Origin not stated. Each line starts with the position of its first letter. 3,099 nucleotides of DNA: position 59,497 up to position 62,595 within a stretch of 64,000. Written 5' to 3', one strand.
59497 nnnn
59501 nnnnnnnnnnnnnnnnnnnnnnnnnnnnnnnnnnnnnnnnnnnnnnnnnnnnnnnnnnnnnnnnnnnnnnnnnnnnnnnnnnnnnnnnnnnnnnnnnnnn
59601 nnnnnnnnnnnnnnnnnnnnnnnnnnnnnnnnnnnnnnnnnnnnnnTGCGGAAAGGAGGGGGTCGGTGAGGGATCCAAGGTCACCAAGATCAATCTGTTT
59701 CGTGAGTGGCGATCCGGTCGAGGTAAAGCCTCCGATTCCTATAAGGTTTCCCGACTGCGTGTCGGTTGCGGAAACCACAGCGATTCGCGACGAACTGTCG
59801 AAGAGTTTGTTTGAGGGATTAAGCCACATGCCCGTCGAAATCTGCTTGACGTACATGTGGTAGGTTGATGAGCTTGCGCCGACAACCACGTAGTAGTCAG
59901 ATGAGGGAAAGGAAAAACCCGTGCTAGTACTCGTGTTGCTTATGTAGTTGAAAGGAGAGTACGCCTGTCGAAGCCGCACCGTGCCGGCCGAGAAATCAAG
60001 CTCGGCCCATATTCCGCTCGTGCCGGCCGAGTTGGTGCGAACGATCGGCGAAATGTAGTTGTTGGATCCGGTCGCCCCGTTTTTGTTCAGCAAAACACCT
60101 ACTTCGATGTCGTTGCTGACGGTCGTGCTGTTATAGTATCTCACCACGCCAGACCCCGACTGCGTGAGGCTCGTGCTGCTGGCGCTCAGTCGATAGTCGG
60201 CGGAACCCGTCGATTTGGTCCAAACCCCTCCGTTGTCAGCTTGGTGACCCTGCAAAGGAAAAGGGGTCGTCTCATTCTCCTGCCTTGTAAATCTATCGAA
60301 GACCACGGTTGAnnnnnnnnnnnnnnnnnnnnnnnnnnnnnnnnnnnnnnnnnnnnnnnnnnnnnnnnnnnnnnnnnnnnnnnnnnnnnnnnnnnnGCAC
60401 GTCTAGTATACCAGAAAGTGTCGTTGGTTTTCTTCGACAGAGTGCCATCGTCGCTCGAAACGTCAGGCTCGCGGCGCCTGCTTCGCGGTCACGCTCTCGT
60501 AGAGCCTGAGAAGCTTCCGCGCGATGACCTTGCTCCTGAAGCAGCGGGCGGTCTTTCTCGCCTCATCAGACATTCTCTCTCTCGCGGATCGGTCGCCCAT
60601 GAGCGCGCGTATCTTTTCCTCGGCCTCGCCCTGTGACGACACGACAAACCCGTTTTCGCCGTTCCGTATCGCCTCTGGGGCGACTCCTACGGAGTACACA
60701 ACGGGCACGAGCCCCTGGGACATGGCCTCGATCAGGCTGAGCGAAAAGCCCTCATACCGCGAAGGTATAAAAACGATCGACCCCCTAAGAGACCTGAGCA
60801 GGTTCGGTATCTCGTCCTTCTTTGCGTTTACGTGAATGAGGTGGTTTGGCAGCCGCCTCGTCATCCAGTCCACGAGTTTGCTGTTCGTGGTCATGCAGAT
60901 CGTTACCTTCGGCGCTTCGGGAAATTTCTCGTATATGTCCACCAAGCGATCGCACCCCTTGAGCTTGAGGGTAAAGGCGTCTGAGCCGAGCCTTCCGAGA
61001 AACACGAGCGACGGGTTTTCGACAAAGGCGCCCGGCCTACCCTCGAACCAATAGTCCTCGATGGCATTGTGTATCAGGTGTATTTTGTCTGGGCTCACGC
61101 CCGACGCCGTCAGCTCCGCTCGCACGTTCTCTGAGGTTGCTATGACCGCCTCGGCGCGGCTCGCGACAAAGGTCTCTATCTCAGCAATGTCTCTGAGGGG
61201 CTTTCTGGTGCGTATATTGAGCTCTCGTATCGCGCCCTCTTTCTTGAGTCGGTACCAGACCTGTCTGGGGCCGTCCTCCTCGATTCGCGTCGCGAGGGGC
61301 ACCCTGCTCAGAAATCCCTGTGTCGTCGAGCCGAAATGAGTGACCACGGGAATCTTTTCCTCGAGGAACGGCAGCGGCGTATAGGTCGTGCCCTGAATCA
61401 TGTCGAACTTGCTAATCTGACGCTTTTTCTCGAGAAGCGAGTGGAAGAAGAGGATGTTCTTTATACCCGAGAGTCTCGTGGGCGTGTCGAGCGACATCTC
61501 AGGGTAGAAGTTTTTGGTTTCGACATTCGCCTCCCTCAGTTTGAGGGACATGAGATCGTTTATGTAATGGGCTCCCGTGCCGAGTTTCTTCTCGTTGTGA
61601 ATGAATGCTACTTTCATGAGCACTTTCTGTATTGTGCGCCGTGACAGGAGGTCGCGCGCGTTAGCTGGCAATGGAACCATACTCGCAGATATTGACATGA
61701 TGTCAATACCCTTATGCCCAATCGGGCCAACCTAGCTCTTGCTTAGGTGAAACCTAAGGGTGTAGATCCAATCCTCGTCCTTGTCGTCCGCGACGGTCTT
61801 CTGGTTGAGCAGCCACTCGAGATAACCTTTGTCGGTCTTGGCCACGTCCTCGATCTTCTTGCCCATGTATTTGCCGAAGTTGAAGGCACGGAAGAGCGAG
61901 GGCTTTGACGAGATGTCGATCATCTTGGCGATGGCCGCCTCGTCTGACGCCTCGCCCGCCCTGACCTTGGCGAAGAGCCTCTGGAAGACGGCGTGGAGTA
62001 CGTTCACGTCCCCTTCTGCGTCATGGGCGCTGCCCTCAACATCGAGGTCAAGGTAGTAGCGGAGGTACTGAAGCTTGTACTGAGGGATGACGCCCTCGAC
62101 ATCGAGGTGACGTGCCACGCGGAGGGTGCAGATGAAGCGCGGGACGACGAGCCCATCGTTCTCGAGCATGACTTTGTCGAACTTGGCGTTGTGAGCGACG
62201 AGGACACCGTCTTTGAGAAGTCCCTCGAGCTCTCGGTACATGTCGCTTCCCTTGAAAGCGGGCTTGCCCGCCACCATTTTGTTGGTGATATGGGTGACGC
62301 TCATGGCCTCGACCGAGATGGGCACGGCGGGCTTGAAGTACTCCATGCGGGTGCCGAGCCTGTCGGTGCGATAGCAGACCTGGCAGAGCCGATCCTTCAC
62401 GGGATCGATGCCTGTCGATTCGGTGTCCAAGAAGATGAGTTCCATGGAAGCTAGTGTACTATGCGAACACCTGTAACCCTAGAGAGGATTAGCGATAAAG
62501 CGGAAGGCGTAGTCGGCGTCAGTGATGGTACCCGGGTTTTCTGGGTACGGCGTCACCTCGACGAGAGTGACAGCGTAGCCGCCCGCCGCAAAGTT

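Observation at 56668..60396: Second giant wall-anchored protein combining an SGNH hydrolase, FN3 domains and a C-terminal PG-binding domain, with evidence of internal gene conversion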

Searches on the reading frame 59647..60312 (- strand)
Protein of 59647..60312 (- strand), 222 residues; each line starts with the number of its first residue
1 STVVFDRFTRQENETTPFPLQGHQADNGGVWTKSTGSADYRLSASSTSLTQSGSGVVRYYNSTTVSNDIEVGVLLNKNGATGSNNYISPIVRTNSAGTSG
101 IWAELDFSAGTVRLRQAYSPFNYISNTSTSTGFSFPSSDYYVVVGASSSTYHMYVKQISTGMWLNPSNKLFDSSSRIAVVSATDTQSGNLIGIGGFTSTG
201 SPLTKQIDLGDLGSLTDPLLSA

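Call 19: search_protein_representatives(protein=window:59647-60312:-)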
Query: 222 residues. Proteins with E-value up to 0.001 (for the whole library): 6; up to 1e-10: 3; up to 1e-30: 3. The best 6 are listed.
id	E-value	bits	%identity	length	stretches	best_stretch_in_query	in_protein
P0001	3.6e-208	702.8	79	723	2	1-222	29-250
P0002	7.8e-126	433.9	52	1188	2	4-220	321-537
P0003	2.9e-67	242.6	57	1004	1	2-218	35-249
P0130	1.0e-09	54.6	30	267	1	4-221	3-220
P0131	1.2e-05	41.3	31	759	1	4-202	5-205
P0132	9.7e-04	35.1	26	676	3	3-166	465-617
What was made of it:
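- On Concanavalin-A-like lectin/glucanase fold (CBM66, Laminin_G_3, phage DUF7257-type): Only 6 proteins among 1.84 billion representatives match at E <= 1e-3 (call 19).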

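Call 34: search_protein_families(library=pfam, proteins=[P0131, P0130], max_evalue=0.01)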
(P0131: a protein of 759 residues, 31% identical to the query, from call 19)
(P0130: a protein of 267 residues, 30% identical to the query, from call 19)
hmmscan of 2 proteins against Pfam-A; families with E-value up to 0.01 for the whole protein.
P0131 (759 aa): 0 families

P0130 (267 aa): 0 families

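Call 35: search_protein_families(library=phrogs, proteins=[window:59647-60312:-, P0131], max_evalue=0.001)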
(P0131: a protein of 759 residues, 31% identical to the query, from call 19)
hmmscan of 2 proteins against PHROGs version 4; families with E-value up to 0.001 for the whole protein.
window:59647-60312:- (222 aa): 0 families

P0131 (759 aa): 1 family
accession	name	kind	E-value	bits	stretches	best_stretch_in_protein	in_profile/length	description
phrog_7918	-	connector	1.8e-09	37.5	1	468-653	466-640/735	neck passage structure protein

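Call 48: predict_structure(alignment_id=A3)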
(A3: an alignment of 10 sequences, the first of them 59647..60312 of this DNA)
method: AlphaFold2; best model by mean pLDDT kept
length: 222 residues; sequences in the alignment: 10
mean_pLDDT: 86.6   pTM: 0.87
mean pLDDT of the five models: 86.6, 84.3, 78.7, 73.8, 52.8
residues with pLDDT >= 90: 111; 70-90: 91; 50-70: 19; < 50: 1
segments of 3 or more residues with pLDDT < 50: none
pLDDT, mean of each block of 10 residues (from residue 1): 70 84 87 91 74 88 93 84 75 94 88 91 82 89 95 95 95 95 94 83 81 87 46
secondary structure, 60 per line:
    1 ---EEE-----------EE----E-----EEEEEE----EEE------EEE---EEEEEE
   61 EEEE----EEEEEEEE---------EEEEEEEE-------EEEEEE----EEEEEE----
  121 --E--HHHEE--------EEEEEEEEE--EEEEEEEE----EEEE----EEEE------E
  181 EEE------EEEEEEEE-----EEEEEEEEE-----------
elements in order: E4-6 E30-35 E40-42 E49-51 E55-64 E69-76 E86-93 E101-106 E111-116 E139-147 E150-157 E162-165 E170-173 E180-183 E190-197 E203-211
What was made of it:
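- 59647..60312 (-): Lectin module 1 (aa 29-250), concanavalin-A-like beta-jelly-roll. AlphaFold2 model with pLDDT 86.6 and pTM 0.87 (call 48).
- On Concanavalin-A-like lectin/glucanase fold (CBM66, Laminin_G_3, phage DUF7257-type): The model has pLDDT 86.6 (call 48).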

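Call 64: search_solved_structures(query=A3, max_evalue=1, show_alignments=1)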
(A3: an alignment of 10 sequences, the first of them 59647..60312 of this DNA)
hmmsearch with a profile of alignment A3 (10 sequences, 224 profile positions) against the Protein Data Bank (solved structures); distinct sequences matched with E-value up to 1: 1.
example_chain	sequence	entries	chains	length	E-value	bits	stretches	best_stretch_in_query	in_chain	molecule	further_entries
2fc8_A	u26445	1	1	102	0.54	13.1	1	151-206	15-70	NCL protein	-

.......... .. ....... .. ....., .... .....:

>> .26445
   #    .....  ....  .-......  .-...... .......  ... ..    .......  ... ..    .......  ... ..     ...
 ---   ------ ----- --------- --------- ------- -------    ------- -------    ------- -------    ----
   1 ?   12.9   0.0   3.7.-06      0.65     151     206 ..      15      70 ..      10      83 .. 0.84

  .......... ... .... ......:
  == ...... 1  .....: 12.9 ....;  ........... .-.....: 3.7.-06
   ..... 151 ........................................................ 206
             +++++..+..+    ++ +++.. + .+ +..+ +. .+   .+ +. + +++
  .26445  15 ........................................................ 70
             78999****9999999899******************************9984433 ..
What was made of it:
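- On Concanavalin-A-like lectin/glucanase fold (CBM66, Laminin_G_3, phage DUF7257-type): A profile search of PDB sequences finds nothing (call 64).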

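Call 65: find_encoding_contigs(protein=P0131, flank=10000, max_places=2)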
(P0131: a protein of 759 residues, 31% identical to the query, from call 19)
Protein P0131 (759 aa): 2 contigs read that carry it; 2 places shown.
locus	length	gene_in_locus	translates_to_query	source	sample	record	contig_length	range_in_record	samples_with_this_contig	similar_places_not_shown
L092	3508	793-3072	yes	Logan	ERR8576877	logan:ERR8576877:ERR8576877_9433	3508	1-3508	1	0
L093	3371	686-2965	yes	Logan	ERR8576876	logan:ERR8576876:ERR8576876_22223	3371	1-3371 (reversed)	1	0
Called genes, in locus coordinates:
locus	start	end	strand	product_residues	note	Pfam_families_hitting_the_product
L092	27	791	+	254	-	-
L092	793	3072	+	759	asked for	-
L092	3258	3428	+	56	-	-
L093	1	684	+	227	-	?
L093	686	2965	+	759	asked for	-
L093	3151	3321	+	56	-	-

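Call 66: find_encoding_contigs(protein=P0130, flank=10000, max_places=2)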
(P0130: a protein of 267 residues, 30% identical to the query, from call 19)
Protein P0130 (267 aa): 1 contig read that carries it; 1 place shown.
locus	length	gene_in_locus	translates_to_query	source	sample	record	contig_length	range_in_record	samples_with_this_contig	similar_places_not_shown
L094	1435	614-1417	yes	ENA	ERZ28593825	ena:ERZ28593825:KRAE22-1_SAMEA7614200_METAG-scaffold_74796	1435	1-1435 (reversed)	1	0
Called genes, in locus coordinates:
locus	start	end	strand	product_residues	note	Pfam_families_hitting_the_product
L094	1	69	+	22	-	?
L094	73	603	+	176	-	-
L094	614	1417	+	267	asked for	-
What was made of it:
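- Tried and rejected: The contigs are too short to say whether they are phage-borne (calls 65, 66).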

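Call 69: fold_search(model_id=the predicted structure, library=viral)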
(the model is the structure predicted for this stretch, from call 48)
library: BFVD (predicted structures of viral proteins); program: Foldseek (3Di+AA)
matches with E <= 10: 1251; with E <= 0.001: 153
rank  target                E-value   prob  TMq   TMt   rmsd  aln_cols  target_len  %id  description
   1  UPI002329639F         3.0e-07  1.00  0.67  0.71   3.7       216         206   16  (no name look-up for this kind of identifier)
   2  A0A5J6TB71            7.7e-07  1.00  0.59  0.31   7.4       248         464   12  Lipase [Gordonia phage GretelLyn]
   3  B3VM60                9.5e-07  1.00  0.60  0.26   4.9       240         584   17  Minor tail protein [Mycobacterium phage Predator]
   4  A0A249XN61            1.1e-06  1.00  0.61  0.28   3.5       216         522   15  Minor tail protein [Arthrobacter phage GurgleFerb]
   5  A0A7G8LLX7            1.1e-06  1.00  0.60  0.19   4.8       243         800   14  Minor tail protein [Mycobacterium phage Ellie]
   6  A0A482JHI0            1.1e-06  1.00  0.64  0.68   4.2       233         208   12  Uncharacterized protein [Mycobacterium phage Refuge]
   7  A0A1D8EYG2            2.2e-06  1.00  0.60  0.15   6.6       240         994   17  Minor tail protein [Mycobacterium phage Fortunato]
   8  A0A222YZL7            2.8e-06  1.00  0.62  0.24   6.0       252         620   14  Minor tail protein [Mycobacterium phage MyraDee]
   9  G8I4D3                3.0e-06  1.00  0.62  0.21   4.1       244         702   14  DUF7257 domain-containing protein [Mycobacterium phage DS6A]
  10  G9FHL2                3.3e-06  1.00  0.61  0.18   4.1       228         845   14  Putative tail protein [Rhodococcus phage RGL3]
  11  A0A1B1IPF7            3.5e-06  1.00  0.65  0.22   3.9       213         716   14  (no name in the UniProt tables at hand)
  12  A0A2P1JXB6            3.9e-06  1.00  0.56  0.59   5.2       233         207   12  DUF7257 domain-containing protein [Rhodococcus phage Finch]
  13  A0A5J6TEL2            3.9e-06  1.00  0.55  0.20   8.3       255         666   14  Minor tail protein [Gordonia phage GretelLyn]
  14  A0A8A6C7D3            6.1e-06  1.00  0.54  0.53   5.7       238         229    8  (no name in the UniProt tables at hand)
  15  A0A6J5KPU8            6.8e-06  1.00  0.62  0.32   4.4       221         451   18  Uncharacterized protein [uncultured Caudovirales phage]
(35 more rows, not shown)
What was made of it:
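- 59647..60312 (-): BFVD matches are actinophage minor tail proteins (call 69).
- On Concanavalin-A-like lectin/glucanase fold (CBM66, Laminin_G_3, phage DUF7257-type): Foldseek against BFVD gives probability 1.00 to actinophage minor tail proteins (call 69).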

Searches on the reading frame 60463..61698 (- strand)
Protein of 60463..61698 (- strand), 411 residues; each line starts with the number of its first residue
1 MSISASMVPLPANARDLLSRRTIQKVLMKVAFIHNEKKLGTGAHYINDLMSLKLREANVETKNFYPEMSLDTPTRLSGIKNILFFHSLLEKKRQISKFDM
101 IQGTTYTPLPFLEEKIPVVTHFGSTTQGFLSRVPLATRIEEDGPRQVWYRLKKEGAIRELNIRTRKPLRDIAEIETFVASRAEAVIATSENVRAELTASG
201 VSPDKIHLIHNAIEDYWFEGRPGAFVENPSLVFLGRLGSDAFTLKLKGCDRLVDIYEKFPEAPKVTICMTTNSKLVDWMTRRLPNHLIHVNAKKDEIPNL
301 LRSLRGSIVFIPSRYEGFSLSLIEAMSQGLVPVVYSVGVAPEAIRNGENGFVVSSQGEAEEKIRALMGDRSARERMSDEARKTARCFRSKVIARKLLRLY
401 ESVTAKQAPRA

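Call 3: search_protein_families(library=pfam, proteins=[window:60463-61698:-], max_evalue=0.01)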
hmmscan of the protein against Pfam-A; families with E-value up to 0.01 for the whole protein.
window:60463-61698:- (411 aa): 5 families
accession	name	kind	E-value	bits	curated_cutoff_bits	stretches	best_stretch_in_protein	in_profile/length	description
PF00534.26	Glycos_transf_1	-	1e-19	71.1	26.4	1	245-382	26-171/172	Glycosyl transferases group 1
PF13692.12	Glyco_trans_1_4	-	5.2e-14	53.1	27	1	229-367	2-140/142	Glycosyl transferases group 1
PF13439.12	Glyco_transf_4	-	8.9e-09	36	28.5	1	78-214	54-167/170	Glycosyltransferase Family 4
PF13579.12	Glyco_trans_4_4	-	2e-07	31.9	29.7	1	161-211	109-157/158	Glycosyl transferase 4-like domain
PF20706.3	GT4-conflict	-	0.0013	18.2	26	1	174-336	139-311/385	Family 4 Glycosyltransferase in conflict systems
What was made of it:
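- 60463..61698 (-): Upstream GT4 glycosyltransferase, same strand, 66-nt gap. Pfam Glycos_transf_1 at 71.1 bits and Glyco_transf_4 (call 3).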

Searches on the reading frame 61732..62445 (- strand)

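Call 3: search_protein_families(library=pfam, proteins=[window:61732-62445:-], max_evalue=0.01)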
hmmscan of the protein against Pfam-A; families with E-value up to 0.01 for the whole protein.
window:61732-62445:- (237 aa): 3 families
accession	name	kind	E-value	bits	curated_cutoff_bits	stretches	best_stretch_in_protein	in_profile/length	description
PF00929.31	RNase_T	-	6.6e-16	59.7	24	1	4-154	1-164/164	Exonuclease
PF20600.3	ExoX-like_C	-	2.3e-11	43.3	26.5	1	188-215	1-28/30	Exodeoxyribonuclease X-like C-terminal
PF01612.26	DNA_pol_A_exo1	-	0.0037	17.5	23.6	0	6-114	25-111/173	3'-5' exonuclease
